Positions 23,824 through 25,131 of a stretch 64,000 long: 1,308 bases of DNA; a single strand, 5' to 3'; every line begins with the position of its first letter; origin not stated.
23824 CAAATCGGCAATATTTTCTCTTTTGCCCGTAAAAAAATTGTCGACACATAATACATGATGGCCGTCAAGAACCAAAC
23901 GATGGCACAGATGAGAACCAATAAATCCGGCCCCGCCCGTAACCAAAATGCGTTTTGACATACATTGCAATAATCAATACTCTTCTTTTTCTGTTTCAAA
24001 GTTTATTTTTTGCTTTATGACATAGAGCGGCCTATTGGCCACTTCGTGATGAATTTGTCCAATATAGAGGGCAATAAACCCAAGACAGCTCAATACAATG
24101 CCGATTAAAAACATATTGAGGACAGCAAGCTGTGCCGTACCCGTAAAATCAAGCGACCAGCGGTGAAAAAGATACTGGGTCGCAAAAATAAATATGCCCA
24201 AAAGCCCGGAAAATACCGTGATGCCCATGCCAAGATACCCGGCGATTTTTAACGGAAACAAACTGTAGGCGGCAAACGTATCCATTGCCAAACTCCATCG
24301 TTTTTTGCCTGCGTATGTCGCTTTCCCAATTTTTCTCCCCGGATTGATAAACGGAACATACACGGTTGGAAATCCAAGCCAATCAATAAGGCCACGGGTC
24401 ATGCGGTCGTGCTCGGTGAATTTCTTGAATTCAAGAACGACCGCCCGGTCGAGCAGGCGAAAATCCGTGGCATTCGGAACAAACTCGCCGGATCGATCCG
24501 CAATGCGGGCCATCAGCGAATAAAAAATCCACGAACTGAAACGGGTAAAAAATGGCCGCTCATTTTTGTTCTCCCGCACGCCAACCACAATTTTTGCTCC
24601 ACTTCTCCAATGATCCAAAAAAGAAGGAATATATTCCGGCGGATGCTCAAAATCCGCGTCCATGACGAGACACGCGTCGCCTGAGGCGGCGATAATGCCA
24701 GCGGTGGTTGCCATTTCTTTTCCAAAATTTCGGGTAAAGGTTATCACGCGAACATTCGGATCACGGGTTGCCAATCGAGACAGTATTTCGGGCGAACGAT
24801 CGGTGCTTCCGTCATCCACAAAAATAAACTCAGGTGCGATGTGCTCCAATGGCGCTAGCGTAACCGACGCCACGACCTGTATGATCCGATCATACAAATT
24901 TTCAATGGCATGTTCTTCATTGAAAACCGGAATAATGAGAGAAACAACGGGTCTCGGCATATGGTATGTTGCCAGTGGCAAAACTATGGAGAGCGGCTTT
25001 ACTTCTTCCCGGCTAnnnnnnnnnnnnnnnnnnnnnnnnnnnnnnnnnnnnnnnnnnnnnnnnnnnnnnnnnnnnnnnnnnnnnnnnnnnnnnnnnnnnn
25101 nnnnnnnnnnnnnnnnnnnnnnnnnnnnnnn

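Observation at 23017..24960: Arn-like undecaprenyl-phosphate-pentose toolkit without the Ara4N-specific enzymes: possible lipid-linked xylose or arabinose donor pathway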

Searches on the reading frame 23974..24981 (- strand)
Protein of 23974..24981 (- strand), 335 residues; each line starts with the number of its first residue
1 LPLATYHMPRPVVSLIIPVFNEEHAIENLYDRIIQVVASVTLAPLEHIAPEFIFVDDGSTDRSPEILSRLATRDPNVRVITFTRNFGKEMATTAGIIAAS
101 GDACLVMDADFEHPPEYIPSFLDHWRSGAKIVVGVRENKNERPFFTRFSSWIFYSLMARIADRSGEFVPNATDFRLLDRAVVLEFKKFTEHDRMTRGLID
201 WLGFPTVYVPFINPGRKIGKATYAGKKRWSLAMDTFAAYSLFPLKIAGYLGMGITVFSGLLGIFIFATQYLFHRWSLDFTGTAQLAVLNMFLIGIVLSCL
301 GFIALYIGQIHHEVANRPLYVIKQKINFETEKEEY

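Call 5: search_protein_families(library=pfam, proteins=[window:23974-24981:-], max_evalue=0.001)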
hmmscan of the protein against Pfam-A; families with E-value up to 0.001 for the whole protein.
window:23974-24981:- (335 aa): 1 family
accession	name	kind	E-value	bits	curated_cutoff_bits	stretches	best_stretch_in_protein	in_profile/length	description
PF00535.33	Glycos_transf_2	-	8.5e-31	107.6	23.3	1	14-158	1-140/168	Glycosyl transferase family 2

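Call 6: search_protein_families(library=ncbifam, proteins=[window:23974-24981:-], max_evalue=0.001)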
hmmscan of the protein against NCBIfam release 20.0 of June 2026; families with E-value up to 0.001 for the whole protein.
window:23974-24981:- (335 aa): 14 families
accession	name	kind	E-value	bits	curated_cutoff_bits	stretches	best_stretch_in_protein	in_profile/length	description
NF047588.1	GlcsyltransPgfSStrep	equivalog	2.9e-58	197.5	500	1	13-324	3-304/308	glycosyltransferase PgfS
NF007986.1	PRK10714.1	equivalog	4.8e-33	114.5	529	1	13-327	8-313/316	undecaprenyl-phosphate 4-deoxy-4-formamido-L-arabinose transferase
TIGR03937.1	PgaC_IcaA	equivalog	1.7e-13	50.3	422.3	1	10-110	44-135/407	poly-beta-1,6-N-acetyl-D-glucosamine synthase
NF007482.0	PRK10073.1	equivalog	2.4e-11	43.2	423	1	11-117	6-102/334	glycosyltransferase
NF041875.1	EPS_EpsD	equivalog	5.6e-11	42.4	370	1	30-153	11-136/325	exopolysaccharide biosynthesis glycosyltransferase EpsD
NF047683.1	TeichurnBiosyTuaG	equivalog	5.9e-09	35.9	400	1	10-116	5-102/252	teichuronic acid biosynthesis protein TuaG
TIGR04283.1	glyco_like_mftF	equivalog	4.3e-08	33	182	1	13-128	1-100/221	TIGR04283 family arsenosugar biosynthesis glycosyltransferase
TIGR03965.1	mycofact_glyco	equivalog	1.4e-06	27.5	280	1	11-127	74-181/467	mycofactocin biosynthesis glycosyltransferase MftF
NF041391.1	DPhHxTase_Halo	equivalog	1.7e-06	27.2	375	1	20-161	4-131/213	dolichyl-phosphate hexose transferase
TIGR04242.1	nodulat_NodC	equivalog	2e-06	27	550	1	9-111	46-142/395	chitooligosaccharide synthase NodC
TIGR03111.1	glyc2_xrt_Gpos1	hypoth_equivalog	1.8e-05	23.7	363.95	1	11-112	49-143/439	TIGR03111 family XrtG-associated glycosyltransferase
TIGR04182.1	glyco_TIGR04182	equivalog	0.0001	21.8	325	0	13-148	2-121/293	S-layer glycoprotein N-glycosyltransferase AglJ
NF058614.1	PPMAGASynPpgS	equivalog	0.00023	20.7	370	1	14-140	3-117/226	polyprenyl-phospho-N-acetylgalactosaminyl synthase PpgS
NF010496.0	PRK13915.1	equivalog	0.00036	19.7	262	1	12-119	32-136/307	glucosyl-3-phosphoglycerate synthase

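Call 8: search_solved_structures(query=window:23974-24981:-, max_evalue=0.00001, show_alignments=2)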
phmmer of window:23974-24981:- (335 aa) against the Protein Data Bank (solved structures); distinct sequences matched with E-value up to 0.00001: 8.
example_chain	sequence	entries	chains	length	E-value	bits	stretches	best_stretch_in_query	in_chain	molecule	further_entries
5ekp_C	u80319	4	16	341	5.7e-55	190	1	13-324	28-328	Uncharacterized glycosyltransferase sll0501 | Glycosyltransferase sll0501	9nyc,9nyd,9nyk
9nye_A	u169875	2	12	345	5.9e-55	190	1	13-324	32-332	Glycosyltransferase sll0501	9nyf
5eke_A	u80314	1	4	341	7.5e-55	189.6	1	13-324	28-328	Uncharacterized glycosyltransferase sll0501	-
9bhc_C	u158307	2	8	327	2.3e-27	99.3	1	9-328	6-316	Undecaprenyl-phosphate 4-deoxy-4-formamido-L-arabinose transferase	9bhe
8vxh_A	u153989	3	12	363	3.3e-27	98.8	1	9-328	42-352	Undecaprenyl-phosphate 4-deoxy-4-formamido-L-arabinose transferase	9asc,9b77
9hwj_A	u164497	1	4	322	2.1e-25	92.9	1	9-330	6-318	Undecaprenyl-phosphate 4-deoxy-4-formamido-L-arabinose transferase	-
5mlz_A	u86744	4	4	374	4.2e-17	65.6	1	12-154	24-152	Dolichol monophosphate mannose synthase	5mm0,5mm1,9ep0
3bcv_A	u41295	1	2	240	2e-07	33.7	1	11-110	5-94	Putative glycosyltransferase protein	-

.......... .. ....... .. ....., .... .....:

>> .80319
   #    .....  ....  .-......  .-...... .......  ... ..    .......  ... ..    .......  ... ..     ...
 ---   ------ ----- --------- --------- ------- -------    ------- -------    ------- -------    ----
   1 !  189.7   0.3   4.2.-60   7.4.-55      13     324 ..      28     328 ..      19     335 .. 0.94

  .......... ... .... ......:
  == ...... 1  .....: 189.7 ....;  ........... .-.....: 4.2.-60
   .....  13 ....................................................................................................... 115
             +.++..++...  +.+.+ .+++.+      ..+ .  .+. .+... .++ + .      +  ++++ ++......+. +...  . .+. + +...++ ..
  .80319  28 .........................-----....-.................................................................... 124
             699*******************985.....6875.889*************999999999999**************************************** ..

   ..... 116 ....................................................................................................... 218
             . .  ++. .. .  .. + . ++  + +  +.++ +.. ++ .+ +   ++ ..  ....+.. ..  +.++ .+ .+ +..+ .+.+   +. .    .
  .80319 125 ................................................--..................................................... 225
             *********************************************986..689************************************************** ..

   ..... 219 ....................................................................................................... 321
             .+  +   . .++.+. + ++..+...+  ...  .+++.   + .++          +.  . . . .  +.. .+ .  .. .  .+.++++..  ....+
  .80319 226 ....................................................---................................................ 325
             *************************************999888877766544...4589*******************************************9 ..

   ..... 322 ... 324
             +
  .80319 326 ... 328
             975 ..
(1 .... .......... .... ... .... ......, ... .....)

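Call 14: find_encoding_contigs(protein=window:23974-24981:-, flank=10000, max_places=6)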
Protein window:23974-24981:- (335 aa): no gene with exactly this product is on record in the collection.

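Call 15: find_encoding_contigs(protein=window:23974-24960:-, flank=10000, max_places=6)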
Protein window:23974-24960:- (328 aa): 21 contigs read that carry it; 6 places shown.
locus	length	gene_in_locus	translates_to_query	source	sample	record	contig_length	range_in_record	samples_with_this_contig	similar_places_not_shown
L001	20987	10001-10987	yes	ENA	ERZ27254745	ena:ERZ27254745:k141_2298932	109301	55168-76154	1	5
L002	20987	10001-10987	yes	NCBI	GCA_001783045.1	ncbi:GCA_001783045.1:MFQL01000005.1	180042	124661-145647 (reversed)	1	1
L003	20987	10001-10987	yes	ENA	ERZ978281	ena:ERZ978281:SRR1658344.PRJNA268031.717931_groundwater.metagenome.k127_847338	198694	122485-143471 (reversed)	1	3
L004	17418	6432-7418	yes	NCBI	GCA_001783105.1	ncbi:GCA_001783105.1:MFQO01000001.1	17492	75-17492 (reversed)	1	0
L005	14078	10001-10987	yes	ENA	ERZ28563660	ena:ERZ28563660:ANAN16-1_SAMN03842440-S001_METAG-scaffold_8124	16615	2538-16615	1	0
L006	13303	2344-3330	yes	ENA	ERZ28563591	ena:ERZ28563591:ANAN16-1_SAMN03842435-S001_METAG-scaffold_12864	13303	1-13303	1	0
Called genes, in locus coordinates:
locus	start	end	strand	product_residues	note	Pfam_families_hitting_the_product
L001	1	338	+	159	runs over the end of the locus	PF00334:NDK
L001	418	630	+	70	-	-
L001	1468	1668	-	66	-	-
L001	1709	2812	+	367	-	PF07907:YibE_F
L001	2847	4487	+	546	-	PF01040:UbiA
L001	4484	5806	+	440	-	PF00155:Aminotran_1_2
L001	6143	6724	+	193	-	PF02163:Peptidase_M50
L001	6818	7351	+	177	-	PF00164:Ribosom_S12_S23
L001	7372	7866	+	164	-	PF00177:Ribosomal_S7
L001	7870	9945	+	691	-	PF00009:GTP_EFTU, PF03144:GTP_EFTU_D2, PF22042:EF-G_D2, PF14492:EFG_III, PF16658:RF3_C (weak), PF03764:EFG_IV, PF00679:EFG_C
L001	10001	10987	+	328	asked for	PF00535:Glycos_transf_2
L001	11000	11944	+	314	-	PF01073:3Beta_HSD, PF01370:Epimerase, PF02719:Polysacc_synt_2 (weak), PF04321:RmlD_sub_bind, PF16363:GDP_Man_Dehyd, PF07993:NAD_binding_4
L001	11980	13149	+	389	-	PF16822:ALGX (faint), PF13472:Lipase_GDSL_2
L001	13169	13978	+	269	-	PF05175:MTS (weak), PF13489:Methyltransf_23, PF06325:PrmA, PF08003:Methyltransf_9, PF13847:Methyltransf_31, PF08241:Methyltransf_11, PF08242:Methyltransf_12, PF13649:Methyltransf_25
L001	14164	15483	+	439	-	PF01943:Polysacc_synt, PF13440:Polysacc_synt_3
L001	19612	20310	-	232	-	PF00535:Glycos_transf_2, PF10111:Glyco_tranf_2_2 (weak), PF13641:Glyco_tranf_2_3 (weak)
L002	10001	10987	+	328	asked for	PF00535:Glycos_transf_2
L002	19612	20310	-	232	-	PF00535:Glycos_transf_2, PF10111:Glyco_tranf_2_2 (weak), PF13641:Glyco_tranf_2_3 (weak)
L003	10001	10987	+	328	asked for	PF00535:Glycos_transf_2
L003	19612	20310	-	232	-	PF00535:Glycos_transf_2, PF10111:Glyco_tranf_2_2 (weak), PF13641:Glyco_tranf_2_3 (weak)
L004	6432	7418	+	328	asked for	PF00535:Glycos_transf_2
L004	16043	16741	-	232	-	PF00535:Glycos_transf_2, PF10111:Glyco_tranf_2_2 (weak), PF13641:Glyco_tranf_2_3 (weak)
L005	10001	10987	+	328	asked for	PF00535:Glycos_transf_2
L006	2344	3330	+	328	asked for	PF00535:Glycos_transf_2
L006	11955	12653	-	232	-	PF00535:Glycos_transf_2, PF10111:Glyco_tranf_2_2 (weak), PF13641:Glyco_tranf_2_3 (weak)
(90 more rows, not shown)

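Call 17: find_homologous_proteins(query=window:23974-24960:-, max_evalue=1e-30)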
Query window:23974-24960:- (328 aa): 5494 proteins with E <= 1e-30 among 8000 candidates; the best 120 are listed.
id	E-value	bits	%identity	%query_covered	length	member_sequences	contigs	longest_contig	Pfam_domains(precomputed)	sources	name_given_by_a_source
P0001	6.3e-220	747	100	100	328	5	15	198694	PF00535.33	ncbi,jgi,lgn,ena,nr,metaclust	ncbi:MAG: hypothetical protein A3G08_00415 [Candidatus Magasanikbacteria bacterium RIFCSPLOWO2_12_FU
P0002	6.0e-101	356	52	99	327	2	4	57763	PF00535.33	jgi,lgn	-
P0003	4.4e-100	353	53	99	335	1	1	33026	PF00535.33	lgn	-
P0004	1.5e-99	351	52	96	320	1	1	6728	PF10111.15,PF00535.33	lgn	-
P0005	3.0e-98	347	52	97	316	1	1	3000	PF10111.15,PF00535.33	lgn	-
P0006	3.5e-98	347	53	97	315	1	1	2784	PF10111.15,PF00535.33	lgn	-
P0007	4.1e-98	347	53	97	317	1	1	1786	PF10111.15,PF13641.13,PF00535.33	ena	-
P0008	5.1e-98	346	53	98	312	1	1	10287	PF10111.15,PF00535.33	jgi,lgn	-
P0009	7.8e-98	346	52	97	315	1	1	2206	PF00535.33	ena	-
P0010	1.5e-97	345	52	98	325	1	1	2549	PF00535.33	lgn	-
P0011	2.9e-97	344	51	96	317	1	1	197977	PF10111.15,PF00535.33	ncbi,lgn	-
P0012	3.6e-97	344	51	96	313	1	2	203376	PF10111.15,PF00535.33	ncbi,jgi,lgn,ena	-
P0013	3.6e-97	344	52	95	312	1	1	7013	PF10111.15,PF00535.33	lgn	-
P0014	4.4e-97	343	51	98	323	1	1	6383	PF00535.33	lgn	-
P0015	5.4e-97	343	51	96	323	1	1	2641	PF10111.15,PF00535.33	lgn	-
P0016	6.4e-97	343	49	96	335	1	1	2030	PF13641.13,PF00535.33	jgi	jgi:glycosyltransferase involved in cell wall biosynthesis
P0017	7.5e-97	343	51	98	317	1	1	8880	PF10111.15,PF00535.33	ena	-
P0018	1.0e-96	342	50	97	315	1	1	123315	PF10111.15,PF00535.33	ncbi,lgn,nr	ncbi:MAG: glycosyltransferase family 2 protein [Patescibacteria group bacterium]|nr:glycosyltransfer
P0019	2.4e-96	341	49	98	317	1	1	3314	PF10111.15,PF00535.33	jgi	jgi:dolichol-phosphate mannosyltransferase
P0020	3.7e-96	340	51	96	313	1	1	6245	PF00535.33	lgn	-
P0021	4.0e-96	340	50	96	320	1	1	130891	PF10111.15,PF00535.33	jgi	jgi:dolichol-phosphate mannosyltransferase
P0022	4.8e-96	340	52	96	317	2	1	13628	PF00535.33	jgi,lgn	jgi:dolichol-phosphate mannosyltransferase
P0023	8.7e-96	339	52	97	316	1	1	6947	PF10111.15,PF00535.33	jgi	jgi:glycosyltransferase involved in cell wall biosynthesis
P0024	8.9e-96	339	49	97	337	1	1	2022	PF00535.33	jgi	jgi:glycosyltransferase involved in cell wall biosynthesis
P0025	9.2e-96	339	51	97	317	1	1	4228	PF10111.15,PF00535.33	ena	-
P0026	1.1e-95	339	51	95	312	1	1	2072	PF10111.15,PF00535.33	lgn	-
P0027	1.4e-95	338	52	98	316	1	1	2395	PF00535.33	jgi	jgi:dolichol-phosphate mannosyltransferase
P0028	1.6e-95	338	51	97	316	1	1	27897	PF10111.15,PF00535.33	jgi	jgi:dolichol-phosphate mannosyltransferase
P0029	1.8e-95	338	52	97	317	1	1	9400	PF10111.15,PF00535.33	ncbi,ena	-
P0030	1.9e-95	338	49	97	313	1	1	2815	PF00535.33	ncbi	ncbi:MAG: glycosyltransferase family 2 protein [Candidatus Andersenbacteria bacterium]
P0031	2.2e-95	338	48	97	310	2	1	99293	PF10111.15,PF00535.33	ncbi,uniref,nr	ncbi:MAG: hypothetical protein A2Y82_01835 [Candidatus Buchananbacteria bacterium RBG_13_36_9]|unire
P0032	2.3e-95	338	50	97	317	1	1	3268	PF10111.15,PF00535.33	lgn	-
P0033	3.0e-95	337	49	99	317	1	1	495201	PF13641.13,PF00535.33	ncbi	-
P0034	4.2e-95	337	52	95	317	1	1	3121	PF00535.33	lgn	-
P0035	4.5e-95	337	50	98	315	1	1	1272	PF10111.15,PF00535.33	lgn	-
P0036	4.7e-95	337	48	96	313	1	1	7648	PF10111.15,PF00535.33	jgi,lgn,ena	-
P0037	6.6e-95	336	52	97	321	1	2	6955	PF10111.15,PF00535.33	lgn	-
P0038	8.9e-95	336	51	95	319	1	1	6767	PF13641.13,PF00535.33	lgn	-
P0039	1.0e-94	336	51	99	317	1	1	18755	PF00535.33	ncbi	-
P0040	1.2e-94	335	49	97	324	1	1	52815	PF10111.15,PF00535.33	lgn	-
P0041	1.4e-94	335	51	97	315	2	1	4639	PF00535.33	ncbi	ncbi:MAG: glycosyltransferase family 2 protein [Patescibacteria group bacterium]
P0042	1.5e-94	335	48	97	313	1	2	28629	PF10111.15,PF00535.33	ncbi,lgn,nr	ncbi:MAG: glycosyltransferase family 2 protein [Candidatus Parcubacteria bacterium]|nr:glycosyltrans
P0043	1.7e-94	335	49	99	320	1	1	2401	PF10111.15,PF00535.33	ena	-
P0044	1.8e-94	335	51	97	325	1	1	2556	PF00535.33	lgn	-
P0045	3.3e-94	334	48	98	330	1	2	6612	PF10111.15,PF00535.33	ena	-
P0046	3.6e-94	334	51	95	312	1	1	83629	PF10111.15,PF00535.33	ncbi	-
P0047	4.7e-94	333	47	98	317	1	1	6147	PF10111.15,PF00535.33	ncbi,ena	-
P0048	5.8e-94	333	50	95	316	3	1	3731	PF10111.15,PF00535.33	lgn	-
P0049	7.0e-94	333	50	97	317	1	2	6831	PF10111.15,PF00535.33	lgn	-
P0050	7.6e-94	333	48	97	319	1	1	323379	PF00535.33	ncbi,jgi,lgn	ncbi:MAG: glycosyltransferase family 2 protein [Patescibacteria group bacterium]|jgi:dolichol-phosph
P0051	7.8e-94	333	48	98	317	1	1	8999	PF10111.15,PF00535.33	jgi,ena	-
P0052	9.0e-94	332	50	97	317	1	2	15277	PF10111.15,PF00535.33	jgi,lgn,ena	-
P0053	9.3e-94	332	49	97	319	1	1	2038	PF10111.15,PF00535.33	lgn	-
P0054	1.1e-93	332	48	97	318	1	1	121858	PF10111.15,PF00535.33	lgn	-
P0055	1.1e-93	332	50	99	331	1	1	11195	PF00535.33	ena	-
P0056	1.1e-93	332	50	95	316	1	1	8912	PF10111.15,PF00535.33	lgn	-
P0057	1.1e-93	332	50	95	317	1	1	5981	PF10111.15,PF00535.33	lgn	-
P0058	1.9e-93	331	50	97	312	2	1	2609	PF10111.15,PF00535.33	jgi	-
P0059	2.3e-93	331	48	97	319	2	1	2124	PF10111.15,PF00535.33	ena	-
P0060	2.6e-93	331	51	97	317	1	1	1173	PF10111.15,PF00535.33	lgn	-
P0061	2.9e-93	331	51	98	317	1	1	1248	PF10111.15,PF00535.33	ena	-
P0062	3.7e-93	330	50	97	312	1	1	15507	PF10111.15,PF00535.33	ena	-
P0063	3.9e-93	330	49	96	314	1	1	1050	PF10111.15,PF00535.33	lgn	-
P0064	4.8e-93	330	51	98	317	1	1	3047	PF10111.15,PF00535.33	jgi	-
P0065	5.0e-93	330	48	97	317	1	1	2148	PF13641.13,PF00535.33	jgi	-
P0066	5.1e-93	330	50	99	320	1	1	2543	PF00535.33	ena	-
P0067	5.2e-93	330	51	96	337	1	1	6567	PF10111.15,PF00535.33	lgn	-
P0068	5.3e-93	330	51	95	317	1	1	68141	PF10111.15,PF00535.33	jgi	jgi:dolichol-phosphate mannosyltransferase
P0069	5.9e-93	330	49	97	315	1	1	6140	PF10111.15,PF00535.33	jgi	jgi:polyisoprenyl-phosphate glycosyltransferase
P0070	6.8e-93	330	49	97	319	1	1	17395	PF10111.15,PF00535.33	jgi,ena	-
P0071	6.9e-93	330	49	97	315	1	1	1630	PF10111.15,PF00535.33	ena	-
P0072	6.9e-93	330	50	95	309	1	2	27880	PF10111.15,PF00535.33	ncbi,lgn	-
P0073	6.9e-93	330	51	96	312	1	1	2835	PF00535.33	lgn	-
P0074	7.3e-93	329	50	96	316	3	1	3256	PF00535.33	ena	-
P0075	7.6e-93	329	50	95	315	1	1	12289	PF10111.15,PF00535.33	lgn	-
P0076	8.1e-93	329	49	97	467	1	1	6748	PF01467.33,PF00535.33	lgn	-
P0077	9.8e-93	329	50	96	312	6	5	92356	PF10111.15,PF00535.33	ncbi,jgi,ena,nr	ncbi:MAG TPA: glycosyltransferase family 2 protein [Candidatus Moranbacteria bacterium]|nr:glycosylt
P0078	1.1e-92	329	48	97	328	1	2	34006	PF10111.15,PF00535.33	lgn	-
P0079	1.2e-92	329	48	97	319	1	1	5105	PF10111.15,PF00535.33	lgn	-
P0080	1.2e-92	329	52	96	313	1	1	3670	PF13641.13,PF00535.33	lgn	-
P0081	1.3e-92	329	49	98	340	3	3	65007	PF00535.33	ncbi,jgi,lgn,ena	-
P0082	1.4e-92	328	51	97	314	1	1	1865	PF10111.15,PF00535.33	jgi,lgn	-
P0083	1.5e-92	328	49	97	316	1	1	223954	PF10111.15,PF13641.13,PF00535.33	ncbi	-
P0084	1.7e-92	328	49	97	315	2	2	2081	PF00535.33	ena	-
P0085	1.7e-92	328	52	97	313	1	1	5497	PF00535.33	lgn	-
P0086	1.8e-92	328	50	97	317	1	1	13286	PF00535.33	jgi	jgi:dolichol-phosphate mannosyltransferase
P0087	1.8e-92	328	50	97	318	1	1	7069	PF10111.15,PF00535.33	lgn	-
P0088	1.9e-92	328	50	97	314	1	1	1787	PF10111.15,PF13641.13,PF00535.33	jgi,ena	-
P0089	2.3e-92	328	52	96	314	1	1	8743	PF10111.15,PF00535.33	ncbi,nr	ncbi:MAG TPA: glycosyltransferase family 2 protein [Patescibacteria group bacterium]|nr:glycosyltran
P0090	2.6e-92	328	49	98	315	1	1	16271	PF10111.15,PF00535.33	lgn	-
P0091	2.7e-92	328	50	96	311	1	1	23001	PF10111.15,PF00535.33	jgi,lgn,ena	-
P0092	2.8e-92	328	50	98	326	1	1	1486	PF10111.15,PF00535.33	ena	-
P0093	2.9e-92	327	52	97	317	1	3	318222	PF10111.15,PF00535.33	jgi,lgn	jgi:dolichol-phosphate mannosyltransferase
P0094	3.3e-92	327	50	96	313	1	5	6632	PF10111.15,PF00535.33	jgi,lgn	-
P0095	3.6e-92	327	50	96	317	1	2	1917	PF13641.13,PF00535.33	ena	-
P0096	4.8e-92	327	51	95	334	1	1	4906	PF10111.15,PF00535.33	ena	-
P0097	4.8e-92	327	50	97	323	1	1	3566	PF00535.33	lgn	-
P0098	4.9e-92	327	49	97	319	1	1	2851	PF10111.15,PF00535.33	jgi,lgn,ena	-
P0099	5.2e-92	327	52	97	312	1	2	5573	PF10111.15,PF00535.33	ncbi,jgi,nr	ncbi:MAG: Glycosyl transferase family 2 [uncultured bacterium]|nr:MAG: Glycosyl transferase family 2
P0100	5.9e-92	326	50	95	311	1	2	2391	PF10111.15,PF00535.33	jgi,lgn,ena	-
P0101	7.5e-92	326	50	97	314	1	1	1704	PF10111.15,PF00535.33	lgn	-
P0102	7.7e-92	326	48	98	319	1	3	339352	PF10111.15,PF00535.33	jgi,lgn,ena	-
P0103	7.7e-92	326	48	98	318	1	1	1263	PF10111.15,PF13641.13,PF00535.33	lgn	-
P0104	7.9e-92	326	55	83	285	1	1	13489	PF00535.33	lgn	-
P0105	9.2e-92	326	48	96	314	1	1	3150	PF10111.15,PF00535.33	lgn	-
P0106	9.3e-92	326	50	96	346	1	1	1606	PF10111.15,PF00535.33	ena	-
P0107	9.3e-92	326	52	95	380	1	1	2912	PF13641.13,PF00535.33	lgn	-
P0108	1.0e-91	326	50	97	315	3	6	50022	PF10111.15,PF00535.33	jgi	-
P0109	1.0e-91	326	52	97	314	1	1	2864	PF10111.15,PF00535.33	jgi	jgi:dolichol-phosphate mannosyltransferase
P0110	1.1e-91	326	48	97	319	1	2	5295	PF10111.15,PF00535.33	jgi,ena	-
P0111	1.1e-91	325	48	98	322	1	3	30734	PF00535.33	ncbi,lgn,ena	-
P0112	1.2e-91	325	47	99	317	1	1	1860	PF13641.13,PF00535.33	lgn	-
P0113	1.2e-91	325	50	97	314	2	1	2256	PF10111.15,PF00535.33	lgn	-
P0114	1.2e-91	325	52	97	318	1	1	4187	PF13641.13,PF00535.33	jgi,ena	-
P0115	1.3e-91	325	48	97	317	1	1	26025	PF10111.15,PF00535.33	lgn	-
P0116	1.8e-91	325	49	98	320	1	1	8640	PF10111.15,PF13641.13,PF00535.33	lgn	-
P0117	1.9e-91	325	50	98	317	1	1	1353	PF10111.15,PF00535.33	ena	-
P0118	1.9e-91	325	48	98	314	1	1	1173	PF10111.15,PF00535.33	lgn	-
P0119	2.0e-91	325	48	98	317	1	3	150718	PF10111.15,PF13641.13,PF00535.33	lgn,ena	-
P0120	2.1e-91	325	50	95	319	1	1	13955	PF10111.15,PF00535.33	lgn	-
